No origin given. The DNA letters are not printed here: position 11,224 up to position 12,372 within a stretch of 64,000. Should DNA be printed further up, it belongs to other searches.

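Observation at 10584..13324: Three translationally coupled genes (A-B-C) with no recognisable domains form the first part of the island operon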

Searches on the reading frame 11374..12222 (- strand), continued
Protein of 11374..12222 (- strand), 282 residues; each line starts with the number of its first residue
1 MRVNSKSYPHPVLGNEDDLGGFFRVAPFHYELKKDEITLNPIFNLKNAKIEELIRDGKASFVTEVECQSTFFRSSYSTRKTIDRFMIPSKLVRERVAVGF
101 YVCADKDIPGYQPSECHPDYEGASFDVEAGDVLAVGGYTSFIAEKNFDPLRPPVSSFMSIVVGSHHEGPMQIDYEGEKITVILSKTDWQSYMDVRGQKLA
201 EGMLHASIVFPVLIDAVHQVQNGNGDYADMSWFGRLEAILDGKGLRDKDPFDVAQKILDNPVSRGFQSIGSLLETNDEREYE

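Call 98: fold_search(model_id=the predicted structure, library=pdb)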
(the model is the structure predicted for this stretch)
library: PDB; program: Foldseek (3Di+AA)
matches with E <= 10: 1880; with E <= 0.001: 0
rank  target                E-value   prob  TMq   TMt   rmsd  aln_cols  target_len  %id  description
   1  4nn5_B                1.1e-03  1.00  0.24  0.32   6.6       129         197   12  Cytokine receptor complex - Crystal form 1A (released 2014-03-19)
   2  4qqv_D                1.1e-03  1.00  0.27  0.25  10.7       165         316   11  Extracellular domains of mouse IL-3 beta receptor (released 2014-09-03)
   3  4qqv_B                1.1e-03  1.00  0.26  0.20  12.5       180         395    9  Extracellular domains of mouse IL-3 beta receptor (released 2014-09-03)
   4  4nn6_B                1.2e-03  1.00  0.25  0.35   5.9       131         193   11  Cytokine receptor complex - Crystal form 1B (released 2014-03-19)
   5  3wcy_A                1.4e-03  1.00  0.24  0.22  15.9       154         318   12  Murine Ifnar1 in complex with interferon-beta (released 2013-07-24)
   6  4qqv_A                1.4e-03  1.00  0.27  0.20  12.5       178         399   11  Extracellular domains of mouse IL-3 beta receptor (released 2014-09-03)
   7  1gh7_A                1.7e-03  0.99  0.25  0.18  11.7       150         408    7  CRYSTAL STRUCTURE OF THE COMPLETE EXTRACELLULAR DOMAIN OF THE BETA-COMMON RECEPTOR OF IL-3, IL-5, AND GM-CSF (released 2001-11-28)
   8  4nn7_B                1.9e-03  1.00  0.24  0.32   6.6       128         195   12  Cytokine receptor complex - Crystal form 2 (released 2014-03-19)
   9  4qqv_C                2.1e-03  0.99  0.27  0.20  12.6       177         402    9  Extracellular domains of mouse IL-3 beta receptor (released 2014-09-03)
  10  2x42                  2.1e-03  0.93  0.19  0.08  12.2       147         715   10  Structure of beta-glucosidase 3B from Thermotoga neapolitana in complex with alpha-D-glucose (released 2010-02-09)
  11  7e9j_A                2.3e-03  0.99  0.20  0.12   7.0       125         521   10  Crystal Structure of POMGNT2 in complex with UDP (released 2021-05-05)
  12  5j12_B                2.5e-03  1.00  0.23  0.31   6.9       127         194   13  Structure of human TSLP:TSLPR in complex with mouse IL-7Ralpha (released 2017-04-05)
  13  3bpn_C                2.8e-03  1.00  0.25  0.24   5.6       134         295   12  Crystal structure of the IL4-IL4R-IL13Ra ternary complex (released 2008-02-05)
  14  6nmy_A                2.8e-03  1.00  0.26  0.33   9.2       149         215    6  A Cytokine-receptor complex (released 2020-01-22)
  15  2x40                  2.8e-03  0.93  0.19  0.08  11.9       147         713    7  Structure of beta-glucosidase 3B from Thermotoga neapolitana in complex with glycerol (released 2010-02-09)
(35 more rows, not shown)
